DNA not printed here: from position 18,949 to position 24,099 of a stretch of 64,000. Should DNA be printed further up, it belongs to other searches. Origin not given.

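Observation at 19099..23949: Giant dual GT-C glycosyltransferase with a beta-propeller inserted into a PMT-like module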

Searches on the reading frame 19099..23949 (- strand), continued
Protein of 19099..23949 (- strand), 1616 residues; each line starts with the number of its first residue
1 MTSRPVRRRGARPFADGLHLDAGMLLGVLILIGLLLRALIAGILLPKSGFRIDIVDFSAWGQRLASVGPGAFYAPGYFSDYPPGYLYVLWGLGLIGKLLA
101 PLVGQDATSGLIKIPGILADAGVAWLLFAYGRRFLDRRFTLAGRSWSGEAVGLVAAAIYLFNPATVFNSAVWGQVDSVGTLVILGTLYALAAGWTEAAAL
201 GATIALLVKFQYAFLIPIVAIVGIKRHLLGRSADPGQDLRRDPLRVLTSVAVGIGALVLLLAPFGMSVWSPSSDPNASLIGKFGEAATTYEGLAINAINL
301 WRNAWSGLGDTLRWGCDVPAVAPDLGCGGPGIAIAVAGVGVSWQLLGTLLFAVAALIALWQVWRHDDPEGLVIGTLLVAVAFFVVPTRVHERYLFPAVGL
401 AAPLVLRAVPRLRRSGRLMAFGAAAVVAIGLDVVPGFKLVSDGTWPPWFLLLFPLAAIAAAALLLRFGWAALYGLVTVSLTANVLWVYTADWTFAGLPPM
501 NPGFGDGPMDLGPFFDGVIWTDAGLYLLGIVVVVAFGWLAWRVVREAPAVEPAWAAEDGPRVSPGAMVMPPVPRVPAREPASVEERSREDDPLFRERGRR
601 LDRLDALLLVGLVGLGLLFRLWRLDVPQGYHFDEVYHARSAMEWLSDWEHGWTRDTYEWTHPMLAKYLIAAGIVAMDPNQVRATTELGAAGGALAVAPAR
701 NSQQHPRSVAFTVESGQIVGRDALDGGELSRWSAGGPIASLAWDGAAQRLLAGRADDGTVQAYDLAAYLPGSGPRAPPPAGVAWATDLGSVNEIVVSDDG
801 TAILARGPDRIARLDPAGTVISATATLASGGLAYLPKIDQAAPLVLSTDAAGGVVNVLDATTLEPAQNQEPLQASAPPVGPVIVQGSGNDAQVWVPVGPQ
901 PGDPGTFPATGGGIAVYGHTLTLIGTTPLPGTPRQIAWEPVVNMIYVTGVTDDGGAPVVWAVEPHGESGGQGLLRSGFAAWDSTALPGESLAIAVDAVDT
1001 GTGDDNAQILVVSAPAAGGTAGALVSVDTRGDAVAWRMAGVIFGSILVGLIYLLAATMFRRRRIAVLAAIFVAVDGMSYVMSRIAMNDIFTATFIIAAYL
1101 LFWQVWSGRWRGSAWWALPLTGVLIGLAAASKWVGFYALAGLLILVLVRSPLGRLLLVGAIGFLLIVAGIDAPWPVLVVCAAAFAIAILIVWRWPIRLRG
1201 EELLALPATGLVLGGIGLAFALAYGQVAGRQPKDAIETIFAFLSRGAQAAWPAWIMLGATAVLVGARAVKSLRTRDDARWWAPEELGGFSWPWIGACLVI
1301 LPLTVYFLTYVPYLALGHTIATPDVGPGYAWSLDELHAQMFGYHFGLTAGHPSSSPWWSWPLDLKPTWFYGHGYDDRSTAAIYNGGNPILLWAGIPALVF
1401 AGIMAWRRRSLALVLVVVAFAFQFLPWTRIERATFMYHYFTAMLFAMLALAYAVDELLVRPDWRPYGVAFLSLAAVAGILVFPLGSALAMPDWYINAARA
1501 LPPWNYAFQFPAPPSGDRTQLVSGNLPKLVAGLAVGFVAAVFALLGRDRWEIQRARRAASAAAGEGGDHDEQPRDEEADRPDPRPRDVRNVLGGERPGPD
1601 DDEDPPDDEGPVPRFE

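Call 12: find_homologous_proteins(query=window:19099-23949:-, max_evalue=0.00001)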
Query window:19099-23949:- (1616 aa): 1530 proteins with E <= 0.00001 among 8000 candidates; the best 120 are listed.
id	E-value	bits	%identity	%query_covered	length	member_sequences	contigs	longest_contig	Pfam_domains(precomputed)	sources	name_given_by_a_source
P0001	0.0e+0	3621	100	100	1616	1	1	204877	PF06728.20,PF02366.25,PF16192.11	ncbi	-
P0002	0.0e+0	2890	83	96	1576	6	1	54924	PF06728.20,PF02366.25,PF16192.11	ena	-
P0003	0.0e+0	2291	66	99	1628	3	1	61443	PF06728.20,PF02366.25,PF16192.11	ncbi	-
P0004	0.0e+0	2272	65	100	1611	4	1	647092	PF06728.20,PF02366.25,PF16192.11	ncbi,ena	-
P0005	0.0e+0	2236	64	100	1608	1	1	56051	PF06728.20,PF02366.25,PF16192.11,PF13231.13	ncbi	-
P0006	0.0e+0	1906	83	65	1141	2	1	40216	PF06728.20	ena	-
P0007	0.0e+0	1880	56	71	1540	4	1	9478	PF02366.25,PF16192.11,PF13231.13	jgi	jgi:predicted membrane-bound dolichyl-phosphate-mannose-protein mannosyltransferase/Gpi18-like manno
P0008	0.0e+0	1858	54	100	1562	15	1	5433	PF02366.25,PF16192.11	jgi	-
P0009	0.0e+0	1849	55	100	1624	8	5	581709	PF02366.25,PF16192.11,PF13231.13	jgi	jgi:4-amino-4-deoxy-L-arabinose transferase-like glycosyltransferase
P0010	0.0e+0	1849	56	71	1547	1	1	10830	PF02366.25,PF16192.11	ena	-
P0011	0.0e+0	1840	55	96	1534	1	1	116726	PF02366.25,PF16192.11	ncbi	-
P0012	0.0e+0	1839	55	71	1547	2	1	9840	PF02366.25,PF16192.11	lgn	-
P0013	0.0e+0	1836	55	96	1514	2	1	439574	PF02366.25,PF16192.11,PF13231.13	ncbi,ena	-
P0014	0.0e+0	1835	55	71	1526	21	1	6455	PF02366.25,PF16192.11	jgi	jgi:dolichyl-phosphate-mannose--protein O-mannosyl transferase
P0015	0.0e+0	1835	57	63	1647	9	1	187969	PF02366.25,PF16192.11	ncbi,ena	-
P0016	0.0e+0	1833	55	70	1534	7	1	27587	PF02366.25,PF16192.11,PF13231.13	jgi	-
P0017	0.0e+0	1833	56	100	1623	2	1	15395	PF02366.25,PF16192.11,PF13231.13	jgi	jgi:4-amino-4-deoxy-L-arabinose transferase-like glycosyltransferase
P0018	0.0e+0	1830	56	70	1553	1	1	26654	PF02366.25,PF16192.11,PF13231.13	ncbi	-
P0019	0.0e+0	1829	54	71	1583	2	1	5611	PF02366.25,PF16192.11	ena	-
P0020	0.0e+0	1821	56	100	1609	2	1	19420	PF02366.25,PF16192.11,PF13231.13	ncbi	ncbi:MAG: phospholipid carrier-dependent glycosyltransferase [Chloroflexota bacterium]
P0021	0.0e+0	1819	53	100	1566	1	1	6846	PF02366.25,PF16192.11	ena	-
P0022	0.0e+0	1819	54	100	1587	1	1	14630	PF02366.25,PF16192.11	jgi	jgi:4-amino-4-deoxy-L-arabinose transferase-like glycosyltransferase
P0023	0.0e+0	1818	55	71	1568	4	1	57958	PF02366.25,PF16192.11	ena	-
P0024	0.0e+0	1818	54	71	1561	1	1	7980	PF02366.25,PF16192.11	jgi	jgi:predicted membrane-bound dolichyl-phosphate-mannose-protein mannosyltransferase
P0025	0.0e+0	1817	53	100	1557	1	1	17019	PF02366.25,PF16192.11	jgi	jgi:predicted membrane-bound dolichyl-phosphate-mannose-protein mannosyltransferase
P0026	0.0e+0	1816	53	72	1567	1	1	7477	PF02366.25,PF16192.11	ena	-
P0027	0.0e+0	1815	53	72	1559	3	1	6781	PF02366.25,PF16192.11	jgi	jgi:predicted membrane-bound dolichyl-phosphate-mannose-protein mannosyltransferase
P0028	0.0e+0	1814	53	71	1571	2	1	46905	PF02366.25,PF16192.11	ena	-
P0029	0.0e+0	1813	55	99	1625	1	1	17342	PF02366.25,PF16192.11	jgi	jgi:predicted membrane-bound dolichyl-phosphate-mannose-protein mannosyltransferase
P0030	0.0e+0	1813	57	67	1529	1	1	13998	PF02366.25,PF16192.11,PF13231.13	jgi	jgi:predicted membrane-bound dolichyl-phosphate-mannose-protein mannosyltransferase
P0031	0.0e+0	1811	54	71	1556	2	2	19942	PF02366.25,PF16192.11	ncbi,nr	ncbi:MAG: phospholipid carrier-dependent glycosyltransferase [Chloroflexi bacterium]|nr:phospholipid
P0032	0.0e+0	1811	54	72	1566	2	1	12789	PF02366.25,PF16192.11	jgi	jgi:predicted membrane-bound dolichyl-phosphate-mannose-protein mannosyltransferase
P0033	0.0e+0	1810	53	71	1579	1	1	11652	PF02366.25,PF16192.11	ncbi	-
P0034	0.0e+0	1806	54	100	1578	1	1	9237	PF02366.25,PF16192.11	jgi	-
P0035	0.0e+0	1804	55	63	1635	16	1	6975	PF02366.25,PF16192.11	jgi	jgi:predicted membrane-bound dolichyl-phosphate-mannose-protein mannosyltransferase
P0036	0.0e+0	1804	52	100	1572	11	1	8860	PF02366.25,PF16192.11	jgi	jgi:predicted membrane-bound dolichyl-phosphate-mannose-protein mannosyltransferase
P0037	0.0e+0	1804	54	71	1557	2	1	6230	PF02366.25,PF16192.11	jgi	jgi:predicted membrane-bound dolichyl-phosphate-mannose-protein mannosyltransferase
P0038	0.0e+0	1802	53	100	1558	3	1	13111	PF02366.25,PF16192.11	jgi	jgi:predicted membrane-bound dolichyl-phosphate-mannose-protein mannosyltransferase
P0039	0.0e+0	1801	53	100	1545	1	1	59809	PF02366.25,PF16192.11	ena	-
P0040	0.0e+0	1801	57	96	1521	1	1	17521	PF02366.25,PF16192.11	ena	-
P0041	0.0e+0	1801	53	71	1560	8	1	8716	PF02366.25,PF16192.11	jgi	jgi:predicted membrane-bound dolichyl-phosphate-mannose-protein mannosyltransferase/Gpi18-like manno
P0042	0.0e+0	1800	54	71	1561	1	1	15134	PF02366.25,PF16192.11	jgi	jgi:predicted membrane-bound dolichyl-phosphate-mannose-protein mannosyltransferase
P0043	0.0e+0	1798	54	71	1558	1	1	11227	PF02366.25,PF16192.11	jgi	jgi:predicted membrane-bound dolichyl-phosphate-mannose-protein mannosyltransferase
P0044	0.0e+0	1798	56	69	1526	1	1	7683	PF02366.25,PF16192.11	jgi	jgi:predicted membrane-bound dolichyl-phosphate-mannose-protein mannosyltransferase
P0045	0.0e+0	1797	54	71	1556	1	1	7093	PF02366.25,PF16192.11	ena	-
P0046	0.0e+0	1796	53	98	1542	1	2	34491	PF02366.25,PF16192.11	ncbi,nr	ncbi:MAG: phospholipid carrier-dependent glycosyltransferase [Chloroflexota bacterium]|nr:phospholip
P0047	0.0e+0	1796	53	71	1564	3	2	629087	PF02366.25,PF16192.11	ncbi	ncbi:MAG: phospholipid carrier-dependent glycosyltransferase [Chloroflexota bacterium]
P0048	0.0e+0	1795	54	71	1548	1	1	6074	PF02366.25,PF16192.11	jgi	jgi:predicted membrane-bound dolichyl-phosphate-mannose-protein mannosyltransferase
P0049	0.0e+0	1792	53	100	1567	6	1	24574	PF02366.25,PF16192.11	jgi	jgi:predicted membrane-bound dolichyl-phosphate-mannose-protein mannosyltransferase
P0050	0.0e+0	1791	54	100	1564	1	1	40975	PF02366.25,PF16192.11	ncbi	ncbi:MAG TPA: phospholipid carrier-dependent glycosyltransferase [Candidatus Limnocylindria bacteriu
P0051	0.0e+0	1790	54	71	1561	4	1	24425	PF02366.25,PF16192.11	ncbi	-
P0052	0.0e+0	1789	55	100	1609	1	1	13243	PF02366.25,PF16192.11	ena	-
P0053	0.0e+0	1786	55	100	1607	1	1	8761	PF02366.25,PF16192.11,PF13231.13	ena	-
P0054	0.0e+0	1785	54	71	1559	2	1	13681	PF02366.25,PF16192.11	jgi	-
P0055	0.0e+0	1785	56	99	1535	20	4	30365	PF02366.25,PF16192.11,PF13231.13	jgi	jgi:predicted membrane-bound dolichyl-phosphate-mannose-protein mannosyltransferase/Gpi18-like manno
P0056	0.0e+0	1785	56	96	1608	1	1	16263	PF02366.25,PF16192.11,PF13231.13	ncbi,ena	-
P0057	0.0e+0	1785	54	71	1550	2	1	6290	PF02366.25,PF16192.11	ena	-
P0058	0.0e+0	1784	52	71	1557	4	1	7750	PF02366.25,PF16192.11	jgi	jgi:predicted membrane-bound dolichyl-phosphate-mannose-protein mannosyltransferase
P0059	0.0e+0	1784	53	71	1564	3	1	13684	PF02366.25,PF16192.11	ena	-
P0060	0.0e+0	1784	55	100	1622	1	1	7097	PF02366.25,PF16192.11,PF13231.13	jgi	jgi:predicted membrane-bound dolichyl-phosphate-mannose-protein mannosyltransferase/Gpi18-like manno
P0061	0.0e+0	1783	55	98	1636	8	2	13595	PF02366.25,PF16192.11,PF13231.13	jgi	jgi:dolichyl-phosphate-mannose--protein O-mannosyl transferase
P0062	0.0e+0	1782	53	71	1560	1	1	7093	PF02366.25,PF16192.11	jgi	jgi:predicted membrane-bound dolichyl-phosphate-mannose-protein mannosyltransferase/Gpi18-like manno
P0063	0.0e+0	1776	52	71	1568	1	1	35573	PF02366.25,PF16192.11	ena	-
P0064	0.0e+0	1775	53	100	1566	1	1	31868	PF02366.25,PF16192.11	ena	-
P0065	0.0e+0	1773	54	71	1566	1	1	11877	PF02366.25,PF16192.11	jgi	-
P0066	0.0e+0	1772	54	72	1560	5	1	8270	PF02366.25,PF16192.11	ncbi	-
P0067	0.0e+0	1770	53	71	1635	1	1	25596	PF02366.25,PF16192.11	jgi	jgi:Gpi18-like mannosyltransferase/predicted membrane-bound dolichyl-phosphate-mannose-protein manno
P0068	0.0e+0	1769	55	67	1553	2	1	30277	PF02366.25,PF16192.11,PF13231.13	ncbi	-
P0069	0.0e+0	1769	54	71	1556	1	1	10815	PF02366.25,PF16192.11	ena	-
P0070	0.0e+0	1767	54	100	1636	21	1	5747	PF02366.25,PF16192.11,PF13231.13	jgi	jgi:predicted membrane-bound dolichyl-phosphate-mannose-protein mannosyltransferase/Gpi18-like manno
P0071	0.0e+0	1767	54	100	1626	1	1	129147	PF02366.25,PF16192.11,PF13231.13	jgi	jgi:4-amino-4-deoxy-L-arabinose transferase-like glycosyltransferase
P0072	0.0e+0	1766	54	95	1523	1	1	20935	PF02366.25,PF16192.11,PF13231.13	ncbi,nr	ncbi:MAG TPA: phospholipid carrier-dependent glycosyltransferase [Candidatus Limnocylindria bacteriu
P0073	0.0e+0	1763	53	71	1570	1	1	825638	PF02366.25,PF16192.11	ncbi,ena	-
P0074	0.0e+0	1762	54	96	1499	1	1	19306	PF02366.25,PF16192.11,PF13231.13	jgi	jgi:4-amino-4-deoxy-L-arabinose transferase-like glycosyltransferase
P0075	0.0e+0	1761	53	71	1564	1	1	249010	PF02366.25,PF16192.11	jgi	jgi:predicted membrane-bound dolichyl-phosphate-mannose-protein mannosyltransferase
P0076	0.0e+0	1760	52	98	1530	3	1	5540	PF02366.25,PF16192.11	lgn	-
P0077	0.0e+0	1758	54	100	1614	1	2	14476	PF02366.25,PF16192.11,PF13231.13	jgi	jgi:predicted membrane-bound dolichyl-phosphate-mannose-protein mannosyltransferase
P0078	0.0e+0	1758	54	71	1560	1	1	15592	PF02366.25,PF16192.11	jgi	jgi:hypothetical protein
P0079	0.0e+0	1758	51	100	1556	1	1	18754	PF02366.25,PF16192.11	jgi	jgi:C-terminal four TMM region of protein-O-mannosyltransferase/Dolichyl-phosphate-mannose-protein m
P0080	0.0e+0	1757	54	100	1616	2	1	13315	PF02366.25,PF16192.11,PF13231.13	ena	-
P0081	0.0e+0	1755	53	98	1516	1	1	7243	PF06728.20,PF02366.25,PF16192.11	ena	-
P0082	0.0e+0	1754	54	72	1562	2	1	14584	PF02366.25,PF16192.11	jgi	-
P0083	0.0e+0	1753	54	100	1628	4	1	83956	PF02366.25,PF16192.11,PF13231.13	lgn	-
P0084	0.0e+0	1751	54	71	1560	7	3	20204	PF02366.25,PF16192.11,PF13231.13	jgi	jgi:hypothetical protein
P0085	0.0e+0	1751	56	70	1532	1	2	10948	PF02366.25,PF16192.11,PF13231.13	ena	-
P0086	0.0e+0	1751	53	100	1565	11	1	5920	PF02366.25,PF16192.11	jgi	-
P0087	0.0e+0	1747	55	96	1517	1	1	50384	PF02366.25,PF16192.11,PF13231.13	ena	-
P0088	0.0e+0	1742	53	69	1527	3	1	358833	PF02366.25,PF16192.11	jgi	jgi:predicted membrane-bound dolichyl-phosphate-mannose-protein mannosyltransferase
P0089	0.0e+0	1735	52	98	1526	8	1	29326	PF02366.25,PF16192.11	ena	-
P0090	0.0e+0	1730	53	72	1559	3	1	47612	PF02366.25,PF16192.11,PF13231.13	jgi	-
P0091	0.0e+0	1717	55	63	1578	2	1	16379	PF09594.17,PF02366.25,PF16192.11,PF13231.13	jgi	jgi:dolichyl-phosphate-mannose--protein O-mannosyl transferase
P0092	0.0e+0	1715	52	99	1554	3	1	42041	PF09594.17,PF02366.25,PF16192.11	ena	-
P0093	0.0e+0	1709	51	99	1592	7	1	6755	PF02366.25,PF16192.11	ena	-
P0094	0.0e+0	1708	55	93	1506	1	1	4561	PF02366.25,PF16192.11,PF13231.13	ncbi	ncbi:MAG: phospholipid carrier-dependent glycosyltransferase, partial [Candidatus Limnocylindria bac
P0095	0.0e+0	1705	54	97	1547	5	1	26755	PF09594.17,PF02366.25,PF16192.11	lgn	-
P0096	0.0e+0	1704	51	98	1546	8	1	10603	PF02366.25,PF16192.11,PF13231.13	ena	-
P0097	0.0e+0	1699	55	93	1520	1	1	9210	PF02366.25,PF16192.11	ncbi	ncbi:MAG TPA: phospholipid carrier-dependent glycosyltransferase, partial [Candidatus Limnocylindria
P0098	0.0e+0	1699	52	98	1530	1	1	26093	PF02366.25,PF16192.11,PF13231.13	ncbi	-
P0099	0.0e+0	1698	51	71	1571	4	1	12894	PF02366.25,PF16192.11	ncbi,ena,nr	ncbi:MAG: phospholipid carrier-dependent glycosyltransferase [Chloroflexi bacterium]|nr:MAG: phospho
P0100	0.0e+0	1694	54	70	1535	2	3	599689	PF02366.25,PF16192.11,PF13231.13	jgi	jgi:predicted membrane-bound dolichyl-phosphate-mannose-protein mannosyltransferase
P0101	0.0e+0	1689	51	71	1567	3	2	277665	PF02366.25,PF16192.11,PF13231.13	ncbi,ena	-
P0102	0.0e+0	1689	51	72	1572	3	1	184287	PF02366.25,PF16192.11,PF13231.13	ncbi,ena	-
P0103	0.0e+0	1688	55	69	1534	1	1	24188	PF02366.25,PF16192.11,PF13231.13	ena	-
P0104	0.0e+0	1686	54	97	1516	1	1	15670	PF06728.20,PF02366.25,PF16192.11,PF13231.13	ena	-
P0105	0.0e+0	1684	50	99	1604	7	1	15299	PF02366.25,PF16192.11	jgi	jgi:predicted membrane-bound dolichyl-phosphate-mannose-protein mannosyltransferase/Gpi18-like manno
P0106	0.0e+0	1684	51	72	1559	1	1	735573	PF02366.25,PF16192.11,PF13231.13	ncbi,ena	-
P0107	0.0e+0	1684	54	69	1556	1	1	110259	PF02366.25,PF16192.11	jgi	jgi:dolichyl-phosphate-mannose--protein O-mannosyl transferase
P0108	0.0e+0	1684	55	65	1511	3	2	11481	PF06728.20,PF02366.25,PF16192.11,PF13231.13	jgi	jgi:4-amino-4-deoxy-L-arabinose transferase-like glycosyltransferase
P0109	0.0e+0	1680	56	68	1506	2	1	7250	PF06728.20,PF02366.25,PF16192.11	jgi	-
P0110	0.0e+0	1680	51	100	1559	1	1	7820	PF02366.25,PF16192.11,PF13231.13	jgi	jgi:dolichyl-phosphate-mannose--protein O-mannosyl transferase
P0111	0.0e+0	1676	50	100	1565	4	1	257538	PF02366.25,PF16192.11,PF13231.13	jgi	jgi:predicted membrane-bound dolichyl-phosphate-mannose-protein mannosyltransferase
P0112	0.0e+0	1676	54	66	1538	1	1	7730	PF02366.25,PF16192.11,PF13231.13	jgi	jgi:predicted membrane-bound dolichyl-phosphate-mannose-protein mannosyltransferase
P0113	0.0e+0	1673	55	68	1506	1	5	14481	PF06728.20,PF02366.25,PF16192.11,PF13231.13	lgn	-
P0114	0.0e+0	1673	55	67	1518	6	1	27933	PF06728.20,PF02366.25,PF16192.11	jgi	jgi:predicted membrane-bound dolichyl-phosphate-mannose-protein mannosyltransferase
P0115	0.0e+0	1673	55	68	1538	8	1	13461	PF06728.20,PF02366.25,PF16192.11,PF13231.13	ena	-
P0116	0.0e+0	1672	55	70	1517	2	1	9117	PF06728.20,PF02366.25,PF16192.11,PF13231.13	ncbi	-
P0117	0.0e+0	1671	52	100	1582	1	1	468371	PF02366.25,PF16192.11,PF13231.13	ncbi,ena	-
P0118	0.0e+0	1671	54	67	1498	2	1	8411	PF02366.25,PF16192.11,PF13231.13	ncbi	-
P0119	0.0e+0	1670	55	63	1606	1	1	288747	PF02366.25,PF16192.11,PF13231.13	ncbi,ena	-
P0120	0.0e+0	1670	52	69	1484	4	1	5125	PF02366.25,PF16192.11,PF13231.13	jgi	jgi:predicted membrane-bound dolichyl-phosphate-mannose-protein mannosyltransferase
